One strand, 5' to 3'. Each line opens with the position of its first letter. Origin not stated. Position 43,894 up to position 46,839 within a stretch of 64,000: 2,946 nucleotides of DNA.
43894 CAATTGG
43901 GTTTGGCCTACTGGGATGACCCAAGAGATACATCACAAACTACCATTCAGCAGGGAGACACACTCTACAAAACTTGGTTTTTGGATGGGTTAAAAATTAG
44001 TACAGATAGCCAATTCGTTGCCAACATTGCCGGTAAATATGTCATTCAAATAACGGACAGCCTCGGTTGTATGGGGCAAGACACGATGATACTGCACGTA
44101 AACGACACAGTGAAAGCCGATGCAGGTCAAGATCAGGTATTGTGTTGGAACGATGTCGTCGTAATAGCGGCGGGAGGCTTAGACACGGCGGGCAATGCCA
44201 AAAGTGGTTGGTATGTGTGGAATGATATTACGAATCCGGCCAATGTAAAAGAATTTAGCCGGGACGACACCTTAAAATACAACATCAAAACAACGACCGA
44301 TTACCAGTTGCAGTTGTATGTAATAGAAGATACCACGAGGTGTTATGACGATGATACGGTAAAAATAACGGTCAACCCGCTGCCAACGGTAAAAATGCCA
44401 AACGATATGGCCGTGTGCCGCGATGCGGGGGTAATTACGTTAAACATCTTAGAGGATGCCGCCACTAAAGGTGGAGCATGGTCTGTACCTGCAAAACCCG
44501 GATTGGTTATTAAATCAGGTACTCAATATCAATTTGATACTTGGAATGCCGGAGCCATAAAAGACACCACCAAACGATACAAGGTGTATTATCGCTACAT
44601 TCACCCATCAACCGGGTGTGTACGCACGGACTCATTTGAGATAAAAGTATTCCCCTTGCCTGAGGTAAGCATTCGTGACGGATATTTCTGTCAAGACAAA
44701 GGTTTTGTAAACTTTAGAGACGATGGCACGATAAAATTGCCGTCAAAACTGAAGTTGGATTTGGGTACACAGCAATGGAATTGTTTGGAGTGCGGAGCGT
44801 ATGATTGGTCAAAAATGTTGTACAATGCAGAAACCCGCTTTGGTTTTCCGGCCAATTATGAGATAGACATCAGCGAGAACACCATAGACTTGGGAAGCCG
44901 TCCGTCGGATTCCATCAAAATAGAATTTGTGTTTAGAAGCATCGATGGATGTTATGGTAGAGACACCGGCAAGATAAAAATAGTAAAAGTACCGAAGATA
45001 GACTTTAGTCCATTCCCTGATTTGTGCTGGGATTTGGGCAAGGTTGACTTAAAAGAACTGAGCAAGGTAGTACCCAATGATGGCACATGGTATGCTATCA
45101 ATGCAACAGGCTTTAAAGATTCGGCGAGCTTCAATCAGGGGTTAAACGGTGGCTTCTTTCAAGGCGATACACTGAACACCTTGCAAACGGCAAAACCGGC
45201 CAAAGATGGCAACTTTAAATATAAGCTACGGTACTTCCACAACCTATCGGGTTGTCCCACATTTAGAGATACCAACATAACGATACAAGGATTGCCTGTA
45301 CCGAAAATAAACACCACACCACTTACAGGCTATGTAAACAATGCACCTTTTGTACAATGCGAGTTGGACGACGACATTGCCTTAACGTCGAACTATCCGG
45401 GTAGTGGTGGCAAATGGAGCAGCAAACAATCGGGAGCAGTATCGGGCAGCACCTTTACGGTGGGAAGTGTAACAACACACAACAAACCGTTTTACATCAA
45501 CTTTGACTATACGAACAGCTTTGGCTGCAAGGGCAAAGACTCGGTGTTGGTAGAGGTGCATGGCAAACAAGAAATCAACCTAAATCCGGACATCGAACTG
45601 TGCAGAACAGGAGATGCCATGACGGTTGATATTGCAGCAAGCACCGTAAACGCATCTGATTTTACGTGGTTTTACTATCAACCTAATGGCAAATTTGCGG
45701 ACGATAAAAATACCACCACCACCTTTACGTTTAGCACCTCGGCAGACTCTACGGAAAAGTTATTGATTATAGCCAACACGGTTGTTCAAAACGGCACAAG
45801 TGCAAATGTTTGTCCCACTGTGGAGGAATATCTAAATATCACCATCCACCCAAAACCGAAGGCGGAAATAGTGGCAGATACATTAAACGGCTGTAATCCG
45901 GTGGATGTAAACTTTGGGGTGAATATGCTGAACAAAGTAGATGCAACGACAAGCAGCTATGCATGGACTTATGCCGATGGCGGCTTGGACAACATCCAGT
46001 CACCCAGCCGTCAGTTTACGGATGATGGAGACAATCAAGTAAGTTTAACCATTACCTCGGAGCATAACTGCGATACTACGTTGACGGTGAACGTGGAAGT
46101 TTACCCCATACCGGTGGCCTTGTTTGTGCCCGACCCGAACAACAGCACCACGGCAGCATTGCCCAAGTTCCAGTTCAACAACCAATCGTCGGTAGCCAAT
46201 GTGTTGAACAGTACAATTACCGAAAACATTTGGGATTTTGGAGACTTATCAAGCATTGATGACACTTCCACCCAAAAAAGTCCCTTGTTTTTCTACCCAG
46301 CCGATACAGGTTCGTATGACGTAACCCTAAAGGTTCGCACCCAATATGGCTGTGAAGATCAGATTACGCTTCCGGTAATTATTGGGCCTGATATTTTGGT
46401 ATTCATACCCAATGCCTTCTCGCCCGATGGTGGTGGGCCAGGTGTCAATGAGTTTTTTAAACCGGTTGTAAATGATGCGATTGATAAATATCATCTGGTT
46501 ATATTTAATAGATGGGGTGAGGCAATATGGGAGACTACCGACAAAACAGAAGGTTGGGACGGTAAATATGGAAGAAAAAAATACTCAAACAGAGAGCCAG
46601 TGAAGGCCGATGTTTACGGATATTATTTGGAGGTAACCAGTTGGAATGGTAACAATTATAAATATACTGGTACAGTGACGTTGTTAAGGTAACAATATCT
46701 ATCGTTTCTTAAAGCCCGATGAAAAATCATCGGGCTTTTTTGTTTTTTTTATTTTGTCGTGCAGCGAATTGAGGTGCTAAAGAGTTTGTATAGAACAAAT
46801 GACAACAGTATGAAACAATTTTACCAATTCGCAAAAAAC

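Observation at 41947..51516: Tandem giant T9SS type-B CTD paralogs with mosaic identity, suggesting intergenic recombination or cassette-like variation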

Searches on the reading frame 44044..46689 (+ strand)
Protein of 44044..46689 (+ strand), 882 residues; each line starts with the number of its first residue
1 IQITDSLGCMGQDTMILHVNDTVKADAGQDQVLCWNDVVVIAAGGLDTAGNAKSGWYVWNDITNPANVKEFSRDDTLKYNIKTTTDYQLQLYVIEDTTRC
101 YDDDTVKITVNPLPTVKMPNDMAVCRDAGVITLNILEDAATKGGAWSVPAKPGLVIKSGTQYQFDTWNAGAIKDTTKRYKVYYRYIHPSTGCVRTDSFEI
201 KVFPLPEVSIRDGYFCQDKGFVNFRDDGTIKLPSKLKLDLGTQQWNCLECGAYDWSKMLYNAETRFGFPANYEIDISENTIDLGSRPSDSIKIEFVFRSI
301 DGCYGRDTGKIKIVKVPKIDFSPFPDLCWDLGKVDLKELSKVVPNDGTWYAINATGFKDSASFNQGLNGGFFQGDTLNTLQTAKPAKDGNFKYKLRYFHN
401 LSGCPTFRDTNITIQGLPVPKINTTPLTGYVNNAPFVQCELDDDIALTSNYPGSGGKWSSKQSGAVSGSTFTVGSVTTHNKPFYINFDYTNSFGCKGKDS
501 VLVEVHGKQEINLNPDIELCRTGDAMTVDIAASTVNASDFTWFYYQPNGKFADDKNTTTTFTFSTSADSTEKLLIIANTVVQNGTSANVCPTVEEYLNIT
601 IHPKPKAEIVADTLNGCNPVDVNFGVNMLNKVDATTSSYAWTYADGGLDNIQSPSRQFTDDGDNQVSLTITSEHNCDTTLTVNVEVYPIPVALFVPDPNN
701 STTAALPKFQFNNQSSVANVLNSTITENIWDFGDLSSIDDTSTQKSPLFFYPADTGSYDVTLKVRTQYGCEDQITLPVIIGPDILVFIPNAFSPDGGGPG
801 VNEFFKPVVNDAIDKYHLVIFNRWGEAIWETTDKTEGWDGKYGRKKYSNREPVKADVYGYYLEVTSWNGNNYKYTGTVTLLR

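Call 60: predict_structure(alignment_id=A2)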
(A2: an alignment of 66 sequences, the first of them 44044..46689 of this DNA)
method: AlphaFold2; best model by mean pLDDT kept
length: 882 residues; sequences in the alignment: 66
mean_pLDDT: 86.0   pTM: 0.36
mean pLDDT of the five models: 86.0, 85.8, 85.4, 84.7, 84.4
residues with pLDDT >= 90: 354; 70-90: 455; 50-70: 61; < 50: 12
segments of 3 or more residues with pLDDT < 50: 15-19
pLDDT, mean of each block of 10 residues (from residue 1): 50 47 84 90 78 82 87 89 91 82 92 84 90 75 86 87 89 80 88 89 90 90 88 84 90 89 69 90 88 92 90 89 91 90 90 92 82 78 88 92 88 90 86 87 90 78 89 89 90 86 89 86 86 85 84 90 85 88 70 87 90 91 91 89 90 92 92 90 92 89 85 92 92 87 93 86 94 91 77 72 80 86 89 88 73 90 81 90 80
secondary structure, 60 per line:
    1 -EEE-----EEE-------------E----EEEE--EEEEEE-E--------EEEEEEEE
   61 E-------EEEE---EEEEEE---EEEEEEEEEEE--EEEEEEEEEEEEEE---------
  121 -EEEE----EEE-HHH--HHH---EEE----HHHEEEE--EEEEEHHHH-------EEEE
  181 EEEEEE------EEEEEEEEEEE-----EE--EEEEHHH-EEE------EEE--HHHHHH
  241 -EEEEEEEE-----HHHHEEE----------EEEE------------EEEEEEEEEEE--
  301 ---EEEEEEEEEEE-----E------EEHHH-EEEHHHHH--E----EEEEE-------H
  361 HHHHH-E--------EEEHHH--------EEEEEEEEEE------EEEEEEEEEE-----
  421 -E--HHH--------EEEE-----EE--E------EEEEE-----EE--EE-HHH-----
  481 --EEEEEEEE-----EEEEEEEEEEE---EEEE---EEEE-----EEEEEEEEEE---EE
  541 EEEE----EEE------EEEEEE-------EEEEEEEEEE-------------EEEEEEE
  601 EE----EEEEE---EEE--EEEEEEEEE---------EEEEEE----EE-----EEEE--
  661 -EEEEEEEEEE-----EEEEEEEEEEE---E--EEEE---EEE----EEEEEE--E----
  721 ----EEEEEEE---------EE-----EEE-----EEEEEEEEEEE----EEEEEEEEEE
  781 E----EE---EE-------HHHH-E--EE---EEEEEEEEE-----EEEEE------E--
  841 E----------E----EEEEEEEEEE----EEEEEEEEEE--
elements in order (helices of 4 or more, strands of 3 or more residues): E2-4 E10-12 E31-34 E37-42 E53-61 E69-72 E76-81 E85-95 E98-111 E122-125 E130-132 E145-147 E155-158 E161-165 H166-169 E177-186 E193-203 E213-216 E221-223 E230-232 H235-240 E242-249 H255-258 E259-261 E272-275 E288-298 E304-314 E333-335 H336-340 E348-352 H360-365 E376-378 E390-399 E406-415 E436-439 E456-460 E483-490 E496-506 E510-513 E517-520 E526-535 E539-544 E549-551 E558-563 E571-580 E594-602 E607-611 E615-617 E620-628 E638-643 E655-658 E662-671 E677-687 E694-697 E701-703 E708-713 E725-731 E748-750 E756-766 E771-781 H800-803 E813-821 E827-831 E857-866 E871-880
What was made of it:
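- Each patch falls inside a single predicted beta-sandwich domain (call 60).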

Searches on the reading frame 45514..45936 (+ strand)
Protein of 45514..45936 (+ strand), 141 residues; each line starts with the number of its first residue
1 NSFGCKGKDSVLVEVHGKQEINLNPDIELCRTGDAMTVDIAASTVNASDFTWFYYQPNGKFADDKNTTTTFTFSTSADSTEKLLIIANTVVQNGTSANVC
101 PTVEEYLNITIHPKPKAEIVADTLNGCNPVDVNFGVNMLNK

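Call 65: find_homologous_proteins(query=window:45514-45936:+, max_evalue=1e-10)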
Query seq(141 aa): 18 candidates shared short words with the query, none scored E <= 1e-10.
